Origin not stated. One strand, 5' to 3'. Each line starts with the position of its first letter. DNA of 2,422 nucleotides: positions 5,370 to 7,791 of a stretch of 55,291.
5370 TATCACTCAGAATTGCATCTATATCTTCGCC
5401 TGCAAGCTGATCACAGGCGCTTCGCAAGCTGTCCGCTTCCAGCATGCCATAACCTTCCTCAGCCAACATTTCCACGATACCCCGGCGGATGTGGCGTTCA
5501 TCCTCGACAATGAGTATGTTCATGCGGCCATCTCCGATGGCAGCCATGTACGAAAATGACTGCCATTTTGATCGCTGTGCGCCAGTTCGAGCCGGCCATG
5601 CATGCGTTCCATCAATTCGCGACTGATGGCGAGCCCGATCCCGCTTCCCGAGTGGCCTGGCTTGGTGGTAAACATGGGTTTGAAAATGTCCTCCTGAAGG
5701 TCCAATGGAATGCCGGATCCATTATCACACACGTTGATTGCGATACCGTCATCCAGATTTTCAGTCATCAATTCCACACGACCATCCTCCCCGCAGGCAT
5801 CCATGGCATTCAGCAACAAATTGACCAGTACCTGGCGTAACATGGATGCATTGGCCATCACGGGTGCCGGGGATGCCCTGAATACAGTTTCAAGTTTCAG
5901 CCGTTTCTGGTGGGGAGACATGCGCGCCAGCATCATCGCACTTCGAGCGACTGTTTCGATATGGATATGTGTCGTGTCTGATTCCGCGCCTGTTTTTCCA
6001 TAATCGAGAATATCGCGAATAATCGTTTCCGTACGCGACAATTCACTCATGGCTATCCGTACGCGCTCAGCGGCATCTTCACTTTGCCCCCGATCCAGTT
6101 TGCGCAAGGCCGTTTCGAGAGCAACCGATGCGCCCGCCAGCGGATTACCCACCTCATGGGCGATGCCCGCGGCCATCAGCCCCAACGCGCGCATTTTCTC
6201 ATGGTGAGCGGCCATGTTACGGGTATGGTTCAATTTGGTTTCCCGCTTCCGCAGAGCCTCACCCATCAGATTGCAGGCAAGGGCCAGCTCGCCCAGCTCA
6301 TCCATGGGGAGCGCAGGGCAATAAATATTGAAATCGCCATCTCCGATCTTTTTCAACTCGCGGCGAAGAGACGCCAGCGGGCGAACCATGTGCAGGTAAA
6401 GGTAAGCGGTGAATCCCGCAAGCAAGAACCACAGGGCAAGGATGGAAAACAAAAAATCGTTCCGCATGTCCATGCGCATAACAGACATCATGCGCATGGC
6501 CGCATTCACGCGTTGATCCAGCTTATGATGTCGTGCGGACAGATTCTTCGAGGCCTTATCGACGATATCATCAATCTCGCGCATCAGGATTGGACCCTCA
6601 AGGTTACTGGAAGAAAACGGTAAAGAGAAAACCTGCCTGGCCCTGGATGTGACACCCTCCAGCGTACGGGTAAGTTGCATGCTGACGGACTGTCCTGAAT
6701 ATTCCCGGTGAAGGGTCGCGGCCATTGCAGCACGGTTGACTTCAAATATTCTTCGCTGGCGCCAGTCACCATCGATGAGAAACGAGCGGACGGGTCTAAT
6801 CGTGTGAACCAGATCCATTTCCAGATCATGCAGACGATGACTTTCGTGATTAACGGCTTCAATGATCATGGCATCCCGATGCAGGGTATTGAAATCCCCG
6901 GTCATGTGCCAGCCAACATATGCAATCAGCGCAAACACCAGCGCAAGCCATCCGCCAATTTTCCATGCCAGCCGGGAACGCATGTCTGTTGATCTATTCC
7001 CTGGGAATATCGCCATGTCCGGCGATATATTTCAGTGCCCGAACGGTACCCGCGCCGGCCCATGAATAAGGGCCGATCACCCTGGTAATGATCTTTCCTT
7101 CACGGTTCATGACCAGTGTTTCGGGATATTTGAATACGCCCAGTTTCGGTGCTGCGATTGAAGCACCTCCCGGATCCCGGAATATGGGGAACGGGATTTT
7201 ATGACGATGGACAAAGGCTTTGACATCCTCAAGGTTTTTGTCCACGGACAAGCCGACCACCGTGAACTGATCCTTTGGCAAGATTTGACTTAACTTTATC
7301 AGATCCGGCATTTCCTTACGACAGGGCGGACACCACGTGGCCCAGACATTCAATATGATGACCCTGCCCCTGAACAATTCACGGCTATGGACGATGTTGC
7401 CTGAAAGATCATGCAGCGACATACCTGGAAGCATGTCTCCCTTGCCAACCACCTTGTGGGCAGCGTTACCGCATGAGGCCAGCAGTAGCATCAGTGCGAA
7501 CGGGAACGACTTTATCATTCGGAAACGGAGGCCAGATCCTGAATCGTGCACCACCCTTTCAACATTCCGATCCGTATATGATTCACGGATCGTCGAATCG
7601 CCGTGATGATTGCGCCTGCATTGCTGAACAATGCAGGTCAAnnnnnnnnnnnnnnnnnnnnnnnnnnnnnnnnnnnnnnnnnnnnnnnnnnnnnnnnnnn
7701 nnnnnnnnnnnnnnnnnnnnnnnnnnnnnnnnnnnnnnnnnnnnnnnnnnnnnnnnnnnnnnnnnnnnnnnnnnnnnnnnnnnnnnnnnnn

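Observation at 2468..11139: Co-directional module: Cyc2-like gene, sigma54-type two-component system, TlpA, CcdA and a Cu-ATPase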

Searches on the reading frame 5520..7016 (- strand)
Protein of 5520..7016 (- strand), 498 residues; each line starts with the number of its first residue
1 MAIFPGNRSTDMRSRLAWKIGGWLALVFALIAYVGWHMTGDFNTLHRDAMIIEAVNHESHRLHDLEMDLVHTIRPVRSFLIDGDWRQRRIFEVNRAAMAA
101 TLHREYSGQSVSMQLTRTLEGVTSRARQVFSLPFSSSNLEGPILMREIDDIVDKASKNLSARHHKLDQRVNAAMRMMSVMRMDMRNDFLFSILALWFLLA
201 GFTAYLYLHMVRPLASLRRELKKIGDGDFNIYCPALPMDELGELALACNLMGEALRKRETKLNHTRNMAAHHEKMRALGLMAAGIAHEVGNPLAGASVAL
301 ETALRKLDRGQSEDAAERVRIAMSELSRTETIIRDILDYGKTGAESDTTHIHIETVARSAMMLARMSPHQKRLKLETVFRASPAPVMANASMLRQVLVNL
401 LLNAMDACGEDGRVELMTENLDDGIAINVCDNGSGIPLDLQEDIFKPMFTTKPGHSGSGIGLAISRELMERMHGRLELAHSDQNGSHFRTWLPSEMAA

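Call 6: search_protein_families(library=pfam, proteins=[window:5520-7016:-], max_evalue=0.01)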
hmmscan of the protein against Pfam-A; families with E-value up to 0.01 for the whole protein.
window:5520-7016:- (498 aa): 3 families
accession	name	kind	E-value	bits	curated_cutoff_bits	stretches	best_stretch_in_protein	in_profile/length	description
PF02518.31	HATPase_c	-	1.5e-22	80.6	26.4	1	390-494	3-109/111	Histidine kinase-, DNA gyrase B-, and HSP90-like ATPase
PF00512.31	HisKA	-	9.4e-11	42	26.9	1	278-343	2-64/66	His Kinase A (phospho-acceptor) domain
PF00672.30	HAMP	-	0.00017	22.3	25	1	209-256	5-52/53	HAMP domain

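Call 7: search_protein_families(library=ncbifam, proteins=[window:5520-7016:-], max_evalue=0.01)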
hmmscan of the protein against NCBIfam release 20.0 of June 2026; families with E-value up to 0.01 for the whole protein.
window:5520-7016:- (498 aa): 87 families (the best 25 are shown)
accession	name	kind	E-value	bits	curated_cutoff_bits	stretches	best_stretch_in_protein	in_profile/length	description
NF008468.0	PRK11360.1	equivalog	7.3e-45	153.4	646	1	260-495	378-609/616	two-component system sensor histidine kinase AtoS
NF007688.0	PRK10364.1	equivalog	1.6e-37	129.3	479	1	265-495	227-452/460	two-component system sensor histidine kinase ZraS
NF052574.1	HisKinEspCMyxo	equivalog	1.7e-37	129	1200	1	265-494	406-637/785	serine histidine kinase EspC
NF047794.1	HisKinPtgB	equivalog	1.2e-34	119.7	1000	1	157-481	310-642/656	two-component system sensor histidine kinase PgtB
NF010411.0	PRK13837.1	equivalog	3.7e-33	114.5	647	1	238-495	408-676/828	two-component system VirA-like sensor kinase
NF011874.0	PRK15347.1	equivalog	2.7e-31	108.5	852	1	185-494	296-614/921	two component system sensor kinase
TIGR02956.1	TMAO_torS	equivalog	1.8e-27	95.9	676.5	1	259-493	445-681/967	TMAO reductase system sensor histidine kinase/response regulator TorS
NF047497.1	HK_LIC_12097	equivalog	2.7e-27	95.5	500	1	273-493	145-365/367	LIC_12097 family sensor histidine kinase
NF006800.0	PRK09303.1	equivalog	1.2e-26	93.6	342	1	259-493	132-376/383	histidine kinase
NF041777.1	sens_FixL_Rhizob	equivalog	1.8e-26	92.9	850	1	259-494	243-481/485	sensor protein FixL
NF046044.1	PnpS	equivalog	1.9e-26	93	400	1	283-493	175-390/390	two-component system histidine kinase PnpS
NF038348.1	T2SS_HK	subfamily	1.2e-25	89.9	450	1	328-493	410-572/574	histidine kinase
NF052573.1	HisKinEspAMyxo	equivalog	3.8e-25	88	1400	1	244-492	354-609/755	serine histidine kinase EspA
NF046026.1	HisKinCckACaul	equivalog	4.4e-25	87.9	1000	1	270-496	294-534/678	cell cycle histidine kinase CckA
NF033092.0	HK_WalK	equivalog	5.9e-25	87.9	725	2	283-493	377-593/594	cell wall metabolism sensor histidine kinase WalK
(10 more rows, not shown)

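Call 64: find_homologous_proteins(query=window:5520-6983:-, max_evalue=1e-40)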
Query window:5520-6983:- (487 aa): 86 proteins with E <= 1e-40 among 8000 candidates.
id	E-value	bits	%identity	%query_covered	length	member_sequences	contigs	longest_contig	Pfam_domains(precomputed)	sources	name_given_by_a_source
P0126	0.0e+0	1085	100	100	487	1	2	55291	PF02518.32,PF00512.32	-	-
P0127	6.3e-263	891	83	99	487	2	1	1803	PF00672.31,PF02518.32,PF00512.32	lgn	-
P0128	1.2e-252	857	80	99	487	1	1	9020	PF00672.31,PF02518.32,PF00512.32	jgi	-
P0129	3.3e-250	849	80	99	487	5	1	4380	PF02518.32,PF00512.32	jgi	-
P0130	2.9e-249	846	78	99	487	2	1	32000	PF02518.32,PF00512.32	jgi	-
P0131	3.2e-241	819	76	99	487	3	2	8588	PF02518.32,PF00512.32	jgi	-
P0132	1.7e-239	813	75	99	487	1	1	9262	PF00672.31,PF02518.32,PF00512.32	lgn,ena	-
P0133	1.3e-235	800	74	100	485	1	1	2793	PF00672.31,PF02518.32,PF00512.32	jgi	-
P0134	1.9e-234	797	73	99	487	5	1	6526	PF00672.31,PF02518.32,PF00512.32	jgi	-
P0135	6.2e-225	765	71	99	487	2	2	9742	PF00672.31,PF02518.32,PF00512.32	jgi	-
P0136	2.4e-218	744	69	99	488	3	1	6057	PF00672.31,PF02518.32,PF00512.32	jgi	-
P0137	7.3e-217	739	69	99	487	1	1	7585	PF00672.31,PF02518.32,PF00512.32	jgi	-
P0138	2.5e-199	681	66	99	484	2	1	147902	PF00672.31,PF02518.32,PF00512.32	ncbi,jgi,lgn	-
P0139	2.8e-199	681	65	99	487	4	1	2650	PF00672.31,PF02518.32,PF00512.32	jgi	-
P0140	1.5e-190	652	63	99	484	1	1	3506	PF00672.31,PF02518.32,PF00512.32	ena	-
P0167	1.2e-108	382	41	98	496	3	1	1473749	PF00672.31,PF02518.32,PF00512.32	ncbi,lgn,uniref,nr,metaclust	ncbi:sensor histidine kinase [Mariprofundus ferrooxydans]|uniref:histidine kinase n=1 Tax=Mariprofun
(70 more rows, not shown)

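Call 65: find_encoding_contigs(protein=P0167, flank=9000, max_places=2)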
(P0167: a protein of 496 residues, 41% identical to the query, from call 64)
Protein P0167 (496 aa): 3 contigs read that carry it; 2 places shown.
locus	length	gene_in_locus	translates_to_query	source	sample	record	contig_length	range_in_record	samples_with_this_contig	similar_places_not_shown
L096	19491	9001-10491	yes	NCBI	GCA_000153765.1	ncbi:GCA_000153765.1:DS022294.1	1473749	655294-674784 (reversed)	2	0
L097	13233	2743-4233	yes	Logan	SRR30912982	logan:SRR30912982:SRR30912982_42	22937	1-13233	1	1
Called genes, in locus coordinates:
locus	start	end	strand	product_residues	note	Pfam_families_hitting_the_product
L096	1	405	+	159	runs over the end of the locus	PF00072:Response_reg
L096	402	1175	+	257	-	PF04945:YHS, PF13487:HD_5, PF01966:HD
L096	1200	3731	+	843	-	PF04945:YHS, PF19335:HMBD, PF00122:E1-E2_ATPase, PF00702:Hydrolase, PF08282:Hydrolase_3 (faint)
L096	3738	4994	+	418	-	PF27126:NmeDI_C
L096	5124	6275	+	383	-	PF14294:DUF4372, PF01609:DDE_Tnp_1, PF13701:DDE_Tnp_1_4 (weak)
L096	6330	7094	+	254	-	PF02683:DsbD_TM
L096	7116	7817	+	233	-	PF18916:Lycopene_cyc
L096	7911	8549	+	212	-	PF00571:CBS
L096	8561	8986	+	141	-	PF02943:FeThRed_B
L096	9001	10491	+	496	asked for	PF00672:HAMP, PF00512:HisKA, PF02518:HATPase_c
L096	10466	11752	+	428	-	PF00072:Response_reg, PF00158:Sigma54_activat, PF14532:Sigma54_activ_2, PF25601:AAA_lid_14, PF02954:HTH_8 (weak)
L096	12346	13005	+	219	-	-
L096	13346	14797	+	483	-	-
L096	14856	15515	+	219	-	-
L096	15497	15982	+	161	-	-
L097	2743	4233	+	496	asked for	PF00672:HAMP, PF00512:HisKA, PF02518:HATPase_c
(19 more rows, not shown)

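Call 82: predict_structure(alignment_id=A4)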
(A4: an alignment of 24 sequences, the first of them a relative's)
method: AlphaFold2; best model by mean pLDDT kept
length: 487 residues; sequences in the alignment: 24
mean_pLDDT: 83.0   pTM: 0.50
mean pLDDT of the five models: 83.0, 79.6, 79.6, 78.6, 77.6
residues with pLDDT >= 90: 85; 70-90: 357; 50-70: 42; < 50: 3
segments of 3 or more residues with pLDDT < 50: none
pLDDT, mean of each block of 10 residues (from residue 1): 71 90 88 87 85 87 90 90 91 70 88 91 78 91 89 87 86 87 90 87 84 77 74 83 81 71 70 75 86 90 89 85 78 69 87 74 84 78 88 83 90 89 85 75 63 84 89 90 67
secondary structure, 60 per line:
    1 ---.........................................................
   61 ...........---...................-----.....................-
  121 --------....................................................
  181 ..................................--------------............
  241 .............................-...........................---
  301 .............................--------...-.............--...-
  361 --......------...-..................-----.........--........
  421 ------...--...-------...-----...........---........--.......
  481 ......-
elements in order: H4-71 H75-93 H99-119 H129-214 H229-269 H271-297 H301-329 E338-340 H342-354 E363-368 E375-377 H379-396 E402-410 E413-420 H450-460 E464-471 E474-483

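Call 87: fold_search(model_id=the predicted structure, library=pdb)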
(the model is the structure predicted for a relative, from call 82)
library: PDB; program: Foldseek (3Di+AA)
matches with E <= 10: 655; with E <= 0.001: 341
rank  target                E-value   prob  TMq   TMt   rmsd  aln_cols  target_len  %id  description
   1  6rgz_A                8.5e-17  1.00  0.30  0.59   8.2       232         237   23  Revisiting pH-gated conformational switch. Complex HK853-RR468 pH 6.5 (released 2020-02-19)
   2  6rgy_B                3.1e-16  1.00  0.30  0.59   7.6       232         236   24  Revisiting pH-gated conformational switch. Complex HK853-RR468 pH 7.5 (released 2020-02-19)
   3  6rh0_A                5.1e-16  1.00  0.30  0.60   8.2       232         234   23  Revisiting pH-gated conformational switch. Complex HK853-RR468 pH 5.5 (released 2020-02-19)
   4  6azr_A                5.7e-16  1.00  0.29  0.58   7.8       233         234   24  Crystal structure of the T264A HK853cp-BeF3-RR468 complex (released 2017-12-27)
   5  5uht_A                6.4e-16  1.00  0.29  0.59   7.9       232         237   24  Structure of the Thermotoga maritima HK853-BeF3-RR468 complex at pH 5.0 (released 2017-12-27)
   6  6rfv_A                7.1e-16  1.00  0.29  0.59   7.7       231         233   24  Revisiting pH-gated conformational switch. Complex HK853-RR468 pH 7 (released 2020-02-19)
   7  6rh8_A                8.0e-16  1.00  0.30  0.59   7.5       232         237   23  Revisiting pH-gated conformational switch. Complex HK853 mutant H260A -RR468 mutant D53A pH 5.3 (released 2020-02-19)
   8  6rfv_B                8.0e-16  1.00  0.29  0.60   7.7       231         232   24  Revisiting pH-gated conformational switch. Complex HK853-RR468 pH 7 (released 2020-02-19)
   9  6rh0_B                8.0e-16  1.00  0.29  0.59   7.7       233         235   24  Revisiting pH-gated conformational switch. Complex HK853-RR468 pH 5.5 (released 2020-02-19)
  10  6rgy_A                1.8e-15  1.00  0.29  0.59   8.2       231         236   23  Revisiting pH-gated conformational switch. Complex HK853-RR468 pH 7.5 (released 2020-02-19)
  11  9jfj_D                3.0e-15  1.00  0.31  0.61  18.1       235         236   28  Crystal structure of the cytoplasmic domain of ZraS in ADP-bound form (released 2025-03-26)
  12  3dge_A                4.1e-15  1.00  0.29  0.58   7.7       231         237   24  Structure of a histidine kinase-response regulator complex reveals insights into Two-component signaling and a novel c (released 2009-07-07)
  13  6rh7_B                4.3e-15  1.00  0.30  0.60   7.6       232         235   23  Revisiting pH-gated conformational switch. Complex HK853 mutant H260A -RR468 mutant D53A pH 7.5 (released 2020-02-19)
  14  6rh7_A                5.1e-15  1.00  0.29  0.58   7.6       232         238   24  Revisiting pH-gated conformational switch. Complex HK853 mutant H260A -RR468 mutant D53A pH 7.5 (released 2020-02-19)
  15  2c2a                  5.7e-15  1.00  0.29  0.57   8.2       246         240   22  Structure of the entire cytoplasmic portion of a sensor histidine kinase protein (released 2005-11-21)
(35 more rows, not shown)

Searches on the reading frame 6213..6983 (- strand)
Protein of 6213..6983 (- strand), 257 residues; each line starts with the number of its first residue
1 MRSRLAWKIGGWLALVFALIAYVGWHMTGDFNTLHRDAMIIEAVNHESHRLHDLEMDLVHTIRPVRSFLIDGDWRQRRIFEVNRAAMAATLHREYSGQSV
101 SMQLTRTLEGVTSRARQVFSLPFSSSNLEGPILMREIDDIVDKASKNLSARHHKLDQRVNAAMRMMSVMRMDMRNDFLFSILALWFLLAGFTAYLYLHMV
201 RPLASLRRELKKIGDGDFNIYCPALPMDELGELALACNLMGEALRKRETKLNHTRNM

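Call 37: find_related_loci(query=A3, collection=metagenome_contigs, flank=8000)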
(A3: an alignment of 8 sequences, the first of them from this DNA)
Query A3 (257 aa) in metagenome_contigs; peptide patterns used: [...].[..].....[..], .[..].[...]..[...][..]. (x = any residue, [..] = any of these).
108 stretches matched a pattern; 10 encode a relative of the query (tblastn E <= 1e-3); 10 distinct loci.
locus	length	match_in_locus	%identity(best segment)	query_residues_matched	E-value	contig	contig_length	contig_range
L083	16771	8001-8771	76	1-257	1e-132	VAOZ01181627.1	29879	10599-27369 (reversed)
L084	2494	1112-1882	67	1-257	4e-128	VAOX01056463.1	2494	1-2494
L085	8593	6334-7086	73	1-251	1e-113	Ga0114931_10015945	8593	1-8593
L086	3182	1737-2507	60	1-257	4e-100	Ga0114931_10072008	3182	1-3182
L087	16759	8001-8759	39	5-257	7e-56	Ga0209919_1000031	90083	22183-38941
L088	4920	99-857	40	5-257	3e-53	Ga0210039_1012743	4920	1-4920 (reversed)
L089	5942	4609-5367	40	5-257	3e-53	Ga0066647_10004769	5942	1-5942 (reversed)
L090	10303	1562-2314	38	12-257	2e-52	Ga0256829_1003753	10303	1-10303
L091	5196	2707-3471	35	5-257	1e-49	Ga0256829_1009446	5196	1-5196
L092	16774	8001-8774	37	5-257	6e-48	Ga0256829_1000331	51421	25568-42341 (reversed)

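Call 63: find_homologous_proteins(query=window:6213-6983:-)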
Query window:6213-6983:- (257 aa): 4 proteins with E <= 0.001 among 820 candidates.
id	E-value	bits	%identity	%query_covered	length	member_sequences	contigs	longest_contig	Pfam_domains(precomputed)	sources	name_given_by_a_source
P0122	1.0e-116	407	73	98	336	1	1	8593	PF00672.31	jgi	-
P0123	1.0e-55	207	63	58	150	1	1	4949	-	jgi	-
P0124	2.6e-32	130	73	35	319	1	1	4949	PF00672.31,PF02518.32,PF00512.32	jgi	-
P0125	1.2e-29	122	76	31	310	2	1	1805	PF02518.32,PF00512.32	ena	-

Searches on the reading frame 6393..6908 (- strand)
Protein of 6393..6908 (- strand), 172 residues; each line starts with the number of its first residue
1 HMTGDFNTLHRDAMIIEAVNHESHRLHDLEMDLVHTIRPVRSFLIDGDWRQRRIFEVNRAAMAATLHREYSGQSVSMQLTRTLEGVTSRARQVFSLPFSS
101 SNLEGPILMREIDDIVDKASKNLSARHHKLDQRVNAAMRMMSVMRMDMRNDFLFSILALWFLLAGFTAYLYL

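Call 84: search_solved_structures(query=window:6393-6908:-, max_evalue=10)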
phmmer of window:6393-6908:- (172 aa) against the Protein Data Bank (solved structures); distinct sequences matched with E-value up to 10: 0.

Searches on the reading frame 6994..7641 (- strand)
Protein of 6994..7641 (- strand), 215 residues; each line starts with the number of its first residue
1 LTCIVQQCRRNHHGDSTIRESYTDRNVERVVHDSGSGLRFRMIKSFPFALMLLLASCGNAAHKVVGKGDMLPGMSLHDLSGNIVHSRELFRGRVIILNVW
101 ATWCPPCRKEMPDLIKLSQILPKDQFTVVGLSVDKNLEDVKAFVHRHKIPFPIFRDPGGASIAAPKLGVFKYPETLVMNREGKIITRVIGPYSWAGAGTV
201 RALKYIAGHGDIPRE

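Call 6: search_protein_families(library=pfam, proteins=[window:6994-7641:-], max_evalue=0.01)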
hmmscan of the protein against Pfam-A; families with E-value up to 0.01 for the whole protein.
window:6994-7641:- (215 aa): 4 families
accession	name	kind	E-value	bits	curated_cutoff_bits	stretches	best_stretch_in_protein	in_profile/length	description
PF00578.27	AhpC-TSA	-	1.6e-21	77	26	1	68-185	2-122/124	AhpC/TSA family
PF08534.16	Redoxin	-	1.3e-20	74.1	26.6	1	67-191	2-135/148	Redoxin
PF13905.12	Thioredoxin_8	-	4.5e-12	46.6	27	1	92-184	1-94/94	Thioredoxin-like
PF00085.26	Thioredoxin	-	4.3e-06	27.1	23.5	1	93-142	19-67/103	Thioredoxin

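Call 7: search_protein_families(library=ncbifam, proteins=[window:6994-7641:-], max_evalue=0.01)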
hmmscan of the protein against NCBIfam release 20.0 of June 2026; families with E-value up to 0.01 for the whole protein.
window:6994-7641:- (215 aa): 14 families
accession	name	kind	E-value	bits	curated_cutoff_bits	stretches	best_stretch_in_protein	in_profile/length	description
NF047696.1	ThlDiSintTplARhiz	equivalog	9.7e-22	77.8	230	1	59-200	65-209/219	thiol:disulfide interchange protein TlpA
NF002854.0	PRK03147.1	subfamily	3.9e-21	75.7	170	1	49-190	20-158/176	thiol-disulfide oxidoreductase ResA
NF041202.1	StoA_CxxC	exception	8.7e-17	61.5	210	1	75-192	37-152/163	endospore biogenesis thiol-disulfide oxidoreductase StoA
TIGR00385.1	dsbE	subfamily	9e-17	61.2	123.15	1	81-192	52-158/173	DsbE family thiol:disulfide interchange protein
NF011941.0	PRK15412.1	equivalog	8.9e-11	41.6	359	1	78-190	54-161/185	thiol:disulfide interchange protein DsbE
NF041054.1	WAxxUGC_long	equivalog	6.3e-10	38.9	300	1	70-185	83-195/354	ResA-like WAxxUGC motif-containing protein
TIGR01068.1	thioredoxin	equivalog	3.3e-06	27.2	96.8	1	93-138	15-59/101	thioredoxin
NF006960.0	PRK09437.1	equivalog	1.4e-05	25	140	1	66-170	5-106/156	thioredoxin-dependent thiol peroxidase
NF053650.1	PerredPrxQDein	equivalog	4.6e-05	23.4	260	1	71-163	1-91/148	thioredoxin-dependent peroxiredoxin PrxQ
NF045694.1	seleno_TsoB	exception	0.00017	19.8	805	1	39-176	427-564/572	rhodanese/DsbD fusion-like selenoprotein TsoB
NF010625.0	PRK14018.1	equivalog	0.00031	19.4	522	1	48-192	13-160/521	bifunctional peptide-methionine (S)-S-oxide reductase MsrA/peptide-methionine (R)-S-oxide reductase MsrB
NF006898.0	PRK09381.1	equivalog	0.00043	20.6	138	1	94-155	23-83/109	thioredoxin TrxA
NF009668.0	PRK13189.1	equivalog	0.0026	17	211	1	63-158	8-108/224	peroxiredoxin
NF009670.0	PRK13191.1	equivalog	0.005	16.4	374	1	67-171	9-116/215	putative peroxiredoxin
